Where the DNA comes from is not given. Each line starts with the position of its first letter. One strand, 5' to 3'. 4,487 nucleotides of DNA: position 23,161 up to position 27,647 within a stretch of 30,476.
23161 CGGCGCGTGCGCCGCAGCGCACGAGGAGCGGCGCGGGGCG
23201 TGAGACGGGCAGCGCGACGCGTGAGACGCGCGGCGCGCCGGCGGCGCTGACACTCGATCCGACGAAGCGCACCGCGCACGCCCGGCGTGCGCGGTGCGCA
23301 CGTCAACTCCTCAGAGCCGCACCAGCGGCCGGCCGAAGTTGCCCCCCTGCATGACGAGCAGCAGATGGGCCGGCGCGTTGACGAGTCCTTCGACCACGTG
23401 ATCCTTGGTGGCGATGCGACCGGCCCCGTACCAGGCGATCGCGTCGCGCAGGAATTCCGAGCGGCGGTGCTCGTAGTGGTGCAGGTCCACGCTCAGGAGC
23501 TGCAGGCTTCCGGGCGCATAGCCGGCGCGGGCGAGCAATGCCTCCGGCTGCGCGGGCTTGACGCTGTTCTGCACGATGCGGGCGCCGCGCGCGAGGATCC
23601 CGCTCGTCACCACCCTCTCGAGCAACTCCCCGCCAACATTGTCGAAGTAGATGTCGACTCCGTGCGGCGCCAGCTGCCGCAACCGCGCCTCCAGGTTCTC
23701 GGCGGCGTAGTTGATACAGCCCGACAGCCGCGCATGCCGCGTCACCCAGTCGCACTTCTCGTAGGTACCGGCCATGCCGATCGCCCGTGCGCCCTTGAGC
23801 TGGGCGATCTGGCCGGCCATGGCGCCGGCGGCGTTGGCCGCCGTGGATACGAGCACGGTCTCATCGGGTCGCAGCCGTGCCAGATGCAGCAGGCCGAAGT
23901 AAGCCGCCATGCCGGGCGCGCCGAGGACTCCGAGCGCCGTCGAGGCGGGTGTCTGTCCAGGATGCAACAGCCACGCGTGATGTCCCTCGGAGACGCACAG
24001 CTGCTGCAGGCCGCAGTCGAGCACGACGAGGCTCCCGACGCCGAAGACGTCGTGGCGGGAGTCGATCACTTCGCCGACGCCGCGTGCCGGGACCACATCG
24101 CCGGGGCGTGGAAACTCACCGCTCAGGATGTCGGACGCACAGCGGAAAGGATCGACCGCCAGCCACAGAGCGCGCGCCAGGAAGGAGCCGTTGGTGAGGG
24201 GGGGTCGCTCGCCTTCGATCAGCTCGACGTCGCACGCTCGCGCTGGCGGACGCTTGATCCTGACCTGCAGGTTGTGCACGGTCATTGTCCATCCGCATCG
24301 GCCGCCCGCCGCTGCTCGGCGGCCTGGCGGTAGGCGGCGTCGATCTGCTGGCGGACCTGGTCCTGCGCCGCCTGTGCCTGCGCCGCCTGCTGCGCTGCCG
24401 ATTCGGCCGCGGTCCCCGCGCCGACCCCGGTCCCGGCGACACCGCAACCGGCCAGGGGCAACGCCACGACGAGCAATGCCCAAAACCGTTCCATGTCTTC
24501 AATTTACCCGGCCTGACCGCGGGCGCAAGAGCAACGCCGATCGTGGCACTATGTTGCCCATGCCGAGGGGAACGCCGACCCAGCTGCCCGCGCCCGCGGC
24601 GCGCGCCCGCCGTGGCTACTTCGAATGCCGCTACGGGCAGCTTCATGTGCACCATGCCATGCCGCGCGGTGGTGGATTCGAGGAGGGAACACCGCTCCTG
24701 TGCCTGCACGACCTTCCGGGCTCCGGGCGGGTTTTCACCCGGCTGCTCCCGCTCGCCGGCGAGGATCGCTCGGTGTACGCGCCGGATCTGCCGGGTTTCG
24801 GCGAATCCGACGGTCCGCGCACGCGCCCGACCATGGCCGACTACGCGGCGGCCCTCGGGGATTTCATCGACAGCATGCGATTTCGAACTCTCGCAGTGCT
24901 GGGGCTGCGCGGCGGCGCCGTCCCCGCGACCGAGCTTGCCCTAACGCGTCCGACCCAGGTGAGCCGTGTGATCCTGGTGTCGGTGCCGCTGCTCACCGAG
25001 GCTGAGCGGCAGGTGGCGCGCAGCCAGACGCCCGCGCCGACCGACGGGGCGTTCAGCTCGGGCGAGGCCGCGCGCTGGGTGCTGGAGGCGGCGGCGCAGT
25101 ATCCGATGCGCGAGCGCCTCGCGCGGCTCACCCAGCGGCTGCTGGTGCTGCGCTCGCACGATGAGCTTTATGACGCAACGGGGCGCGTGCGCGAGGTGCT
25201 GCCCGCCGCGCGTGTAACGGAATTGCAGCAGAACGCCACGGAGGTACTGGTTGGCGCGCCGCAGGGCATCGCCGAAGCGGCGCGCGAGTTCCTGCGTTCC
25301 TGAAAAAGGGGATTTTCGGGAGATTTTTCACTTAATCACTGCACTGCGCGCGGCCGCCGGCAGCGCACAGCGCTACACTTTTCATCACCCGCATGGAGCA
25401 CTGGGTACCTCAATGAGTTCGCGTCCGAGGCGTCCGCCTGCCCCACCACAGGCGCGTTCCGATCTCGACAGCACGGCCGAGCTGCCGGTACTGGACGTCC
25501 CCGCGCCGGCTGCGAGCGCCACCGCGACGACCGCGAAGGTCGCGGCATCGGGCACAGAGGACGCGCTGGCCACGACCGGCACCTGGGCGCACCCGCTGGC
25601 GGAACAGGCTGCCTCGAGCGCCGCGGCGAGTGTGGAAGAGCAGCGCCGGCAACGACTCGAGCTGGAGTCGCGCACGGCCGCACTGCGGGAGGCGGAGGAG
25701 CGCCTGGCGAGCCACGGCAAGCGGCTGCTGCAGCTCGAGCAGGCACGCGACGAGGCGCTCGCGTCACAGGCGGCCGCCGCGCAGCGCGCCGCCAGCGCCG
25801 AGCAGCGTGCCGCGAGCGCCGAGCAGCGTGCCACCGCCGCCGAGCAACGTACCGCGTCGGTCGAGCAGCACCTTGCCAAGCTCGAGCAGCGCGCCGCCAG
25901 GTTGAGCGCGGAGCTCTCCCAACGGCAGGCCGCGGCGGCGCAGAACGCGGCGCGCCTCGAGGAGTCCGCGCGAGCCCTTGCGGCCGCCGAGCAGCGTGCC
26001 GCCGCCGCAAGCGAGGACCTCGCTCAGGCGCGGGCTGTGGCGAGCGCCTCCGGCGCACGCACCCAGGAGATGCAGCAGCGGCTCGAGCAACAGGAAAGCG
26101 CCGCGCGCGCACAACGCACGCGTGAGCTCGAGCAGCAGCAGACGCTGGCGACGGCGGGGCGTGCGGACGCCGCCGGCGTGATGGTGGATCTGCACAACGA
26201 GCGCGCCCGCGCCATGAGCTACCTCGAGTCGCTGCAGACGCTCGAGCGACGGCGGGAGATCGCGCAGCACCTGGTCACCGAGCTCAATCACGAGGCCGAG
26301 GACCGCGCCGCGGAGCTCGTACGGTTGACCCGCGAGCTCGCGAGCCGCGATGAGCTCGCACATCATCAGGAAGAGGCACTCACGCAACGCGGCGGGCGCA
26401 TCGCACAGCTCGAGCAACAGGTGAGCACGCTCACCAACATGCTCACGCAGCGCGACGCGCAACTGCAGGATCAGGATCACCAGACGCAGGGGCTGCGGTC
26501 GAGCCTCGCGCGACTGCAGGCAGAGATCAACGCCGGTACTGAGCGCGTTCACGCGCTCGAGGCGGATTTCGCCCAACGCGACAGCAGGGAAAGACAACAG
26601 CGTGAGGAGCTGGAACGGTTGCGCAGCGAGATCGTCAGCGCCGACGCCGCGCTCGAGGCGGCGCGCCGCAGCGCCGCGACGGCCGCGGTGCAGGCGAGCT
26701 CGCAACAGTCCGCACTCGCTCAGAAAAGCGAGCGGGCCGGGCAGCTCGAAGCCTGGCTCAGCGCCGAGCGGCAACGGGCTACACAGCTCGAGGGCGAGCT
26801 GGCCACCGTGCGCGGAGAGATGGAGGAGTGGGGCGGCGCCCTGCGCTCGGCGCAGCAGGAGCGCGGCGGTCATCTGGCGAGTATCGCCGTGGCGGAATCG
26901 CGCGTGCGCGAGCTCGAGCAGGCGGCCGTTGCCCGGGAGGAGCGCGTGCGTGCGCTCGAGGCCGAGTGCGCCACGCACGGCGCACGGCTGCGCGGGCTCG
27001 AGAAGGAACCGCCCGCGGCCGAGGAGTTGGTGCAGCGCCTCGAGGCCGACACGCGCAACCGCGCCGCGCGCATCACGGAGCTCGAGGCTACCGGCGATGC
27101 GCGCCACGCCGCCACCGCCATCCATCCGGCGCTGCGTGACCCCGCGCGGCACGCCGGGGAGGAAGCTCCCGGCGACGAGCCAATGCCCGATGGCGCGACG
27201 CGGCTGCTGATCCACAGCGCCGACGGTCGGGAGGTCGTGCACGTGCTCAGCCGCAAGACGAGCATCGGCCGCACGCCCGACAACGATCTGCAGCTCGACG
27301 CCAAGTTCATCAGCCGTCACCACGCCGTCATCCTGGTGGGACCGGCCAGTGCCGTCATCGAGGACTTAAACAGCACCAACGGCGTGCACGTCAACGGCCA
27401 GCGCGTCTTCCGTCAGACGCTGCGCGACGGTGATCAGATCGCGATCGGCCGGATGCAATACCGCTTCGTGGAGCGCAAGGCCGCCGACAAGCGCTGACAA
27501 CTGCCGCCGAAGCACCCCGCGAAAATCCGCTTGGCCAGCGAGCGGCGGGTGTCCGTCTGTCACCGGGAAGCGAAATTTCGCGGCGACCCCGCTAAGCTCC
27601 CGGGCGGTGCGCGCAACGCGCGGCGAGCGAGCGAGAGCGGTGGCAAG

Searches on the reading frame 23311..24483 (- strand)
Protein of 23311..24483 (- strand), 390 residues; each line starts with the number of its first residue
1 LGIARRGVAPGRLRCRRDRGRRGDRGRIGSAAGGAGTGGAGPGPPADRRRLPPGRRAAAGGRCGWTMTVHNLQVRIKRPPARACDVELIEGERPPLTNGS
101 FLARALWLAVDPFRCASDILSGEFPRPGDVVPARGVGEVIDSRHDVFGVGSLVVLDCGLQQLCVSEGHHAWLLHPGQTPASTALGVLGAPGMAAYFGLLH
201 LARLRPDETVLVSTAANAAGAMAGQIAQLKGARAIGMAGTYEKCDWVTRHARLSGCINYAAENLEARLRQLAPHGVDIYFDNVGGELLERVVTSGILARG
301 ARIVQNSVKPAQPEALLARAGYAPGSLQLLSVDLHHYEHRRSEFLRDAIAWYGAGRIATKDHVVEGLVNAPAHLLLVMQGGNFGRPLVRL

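Call 24: search_protein_families(library=pfam, proteins=[window:23311-24483:-], max_evalue=0.0001)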
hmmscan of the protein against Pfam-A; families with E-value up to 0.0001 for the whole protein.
window:23311-24483:- (390 aa): 3 families
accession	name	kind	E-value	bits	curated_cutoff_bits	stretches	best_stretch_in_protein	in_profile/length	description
PF16884.10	ADH_N_2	-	8.6e-12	45.4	31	1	85-170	17-105/108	N-terminal domain of oxidoreductase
PF00107.32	ADH_zinc_N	-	1.3e-08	35.3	31.8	1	220-314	3-95/129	Zinc-binding dehydrogenase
PF13602.12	ADH_zinc_N_2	-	8.9e-05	23.9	27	0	256-384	6-130/134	Zinc-binding dehydrogenase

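Call 80: search_protein_families(library=ncbifam, proteins=[window:23311-24291:-], max_evalue=0.00001)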
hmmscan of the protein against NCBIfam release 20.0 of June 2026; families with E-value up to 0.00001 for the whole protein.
window:23311-24291:- (326 aa): 6 families
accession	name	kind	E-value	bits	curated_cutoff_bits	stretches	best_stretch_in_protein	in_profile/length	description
NF058644.1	CurcmRedCuraProt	equivalog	3.4e-61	207.2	440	2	19-239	15-236/336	NADPH-dependent curcumin/dihydrocurcumin reductase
TIGR02825.1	B4_12hDH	equivalog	7.8e-47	160.3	579.85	1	20-324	19-326/327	leukotriene B4 12-hydroxydehydrogenase/15-oxo-prostaglandin 13-reductase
TIGR02824.1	quinone_pig3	subfamily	5.6e-13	48.6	296.8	1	128-243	125-238/325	putative NAD(P)H quinone oxidoreductase, PIG3 family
NF008024.0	PRK10754.1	subfamily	3.5e-10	39.4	348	1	127-228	125-226/327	NADPH:quinone reductase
NF041172.1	AcrlCoa_red_Thmprot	equivalog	8.6e-08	31.5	500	1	133-258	153-270/334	acryloyl-CoA reductase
NF010344.0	PRK13771.1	subfamily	7.9e-07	28.4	349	1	135-248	155-261/334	putative alcohol dehydrogenase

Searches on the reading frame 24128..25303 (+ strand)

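Call 24: search_protein_families(library=pfam, proteins=[window:24128-25303:+], max_evalue=0.0001)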
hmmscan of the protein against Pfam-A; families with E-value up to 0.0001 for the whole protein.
window:24128-25303:+ (391 aa): 3 families
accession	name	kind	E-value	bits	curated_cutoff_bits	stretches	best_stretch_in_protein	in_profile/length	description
PF00561.26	Abhydrolase_1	-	2.8e-12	47.3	25.8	1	189-300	2-119/245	alpha/beta hydrolase fold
PF12697.13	Abhydrolase_6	-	7.1e-09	37.1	26.3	1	190-345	1-141/217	Alpha/beta hydrolase family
PF12146.15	Hydrolase_4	-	2.6e-06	27.4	27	1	208-290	26-112/239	Serine aminopeptidase, S33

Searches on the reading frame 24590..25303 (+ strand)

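Call 80: search_protein_families(library=ncbifam, proteins=[window:24590-25303:+], max_evalue=0.00001)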
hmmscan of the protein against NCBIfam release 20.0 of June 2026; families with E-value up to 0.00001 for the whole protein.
window:24590-25303:+ (237 aa): 10 families
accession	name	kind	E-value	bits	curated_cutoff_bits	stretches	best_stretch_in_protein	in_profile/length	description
NF051488.1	bifunc_PcaDC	exception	2.9e-11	43.1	390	1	32-170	11-151/375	bifunctional 3-oxoadipate enol-lactonase/4-carboxymuconolactone decarboxylase PcaDC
NF011457.0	PRK14875.1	equivalog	9.5e-11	41.3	307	1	29-131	128-230/372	acetoin dehydrogenase dihydrolipoyllysine-residue acetyltransferase subunit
NF050089.1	i_nPHAscl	equivalog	1.7e-10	40.5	300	1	36-131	21-116/288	intracellular short-chain-length polyhydroxyalkanoate depolymerase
TIGR03056.1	bchO_mg_che_rel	equivalog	1.4e-08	34.1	172.55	1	26-125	21-121/278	alpha/beta fold hydrolase BchO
TIGR03695.1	menH_SHCHC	equivalog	2.2e-08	33.8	208.55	1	34-172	3-144/252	2-succinyl-6-hydroxy-2,4-cyclohexadiene-1-carboxylate synthase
TIGR02427.1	protocat_pcaD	equivalog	3.8e-08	33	255.85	1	33-131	12-111/251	3-oxoadipate enol-lactonase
NF002938.0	PRK03592.1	equivalog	9.3e-08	31.7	241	1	32-130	29-127/298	haloalkane dehalogenase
NF002043.0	PRK00870.1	subfamily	1e-07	31.7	265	1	17-134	33-150/302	haloalkane dehalogenase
NF045632.1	hydroxlase_HsaD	equivalog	4.1e-07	29.2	400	1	14-131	20-136/290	4,5:9,10-diseco-3-hydroxy-5,9,17-trioxoandrosta-1(10),2-diene-4-oate hydrolase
TIGR03611.1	RutD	equivalog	2.7e-06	27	238.5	0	33-131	13-112/258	pyrimidine utilization protein D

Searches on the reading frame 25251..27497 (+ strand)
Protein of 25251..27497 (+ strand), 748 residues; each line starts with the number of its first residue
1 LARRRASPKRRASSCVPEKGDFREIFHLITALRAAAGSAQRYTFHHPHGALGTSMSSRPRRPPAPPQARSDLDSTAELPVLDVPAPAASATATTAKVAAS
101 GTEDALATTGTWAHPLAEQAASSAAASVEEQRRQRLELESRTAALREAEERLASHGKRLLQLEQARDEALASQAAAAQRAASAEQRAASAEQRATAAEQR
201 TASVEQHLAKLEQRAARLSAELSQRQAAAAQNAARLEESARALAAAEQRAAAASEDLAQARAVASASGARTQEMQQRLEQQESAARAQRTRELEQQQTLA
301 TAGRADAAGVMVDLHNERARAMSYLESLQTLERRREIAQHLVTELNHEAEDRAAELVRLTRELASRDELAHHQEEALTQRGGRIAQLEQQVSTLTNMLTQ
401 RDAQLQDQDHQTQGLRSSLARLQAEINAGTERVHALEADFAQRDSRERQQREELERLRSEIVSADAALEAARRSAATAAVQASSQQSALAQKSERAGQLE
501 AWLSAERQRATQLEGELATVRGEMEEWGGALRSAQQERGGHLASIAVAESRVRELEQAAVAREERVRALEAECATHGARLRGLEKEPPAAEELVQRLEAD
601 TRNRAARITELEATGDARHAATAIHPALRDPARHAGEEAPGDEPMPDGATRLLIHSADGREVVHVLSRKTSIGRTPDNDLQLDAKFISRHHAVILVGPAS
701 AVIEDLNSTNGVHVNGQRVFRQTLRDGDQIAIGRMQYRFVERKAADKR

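Call 24: search_protein_families(library=pfam, proteins=[window:25251-27497:+], max_evalue=0.0001)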
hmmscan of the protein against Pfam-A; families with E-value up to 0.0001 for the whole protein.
window:25251-27497:+ (748 aa): 2 families
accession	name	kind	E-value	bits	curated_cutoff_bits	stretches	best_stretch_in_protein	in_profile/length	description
PF00498.31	FHA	-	7.2e-19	68.4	20.7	1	670-733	1-67/67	FHA domain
PF16697.10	Yop-YscD_cpl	-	3.8e-11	43.5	33.2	1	663-741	12-92/94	Inner membrane component of T3SS, cytoplasmic domain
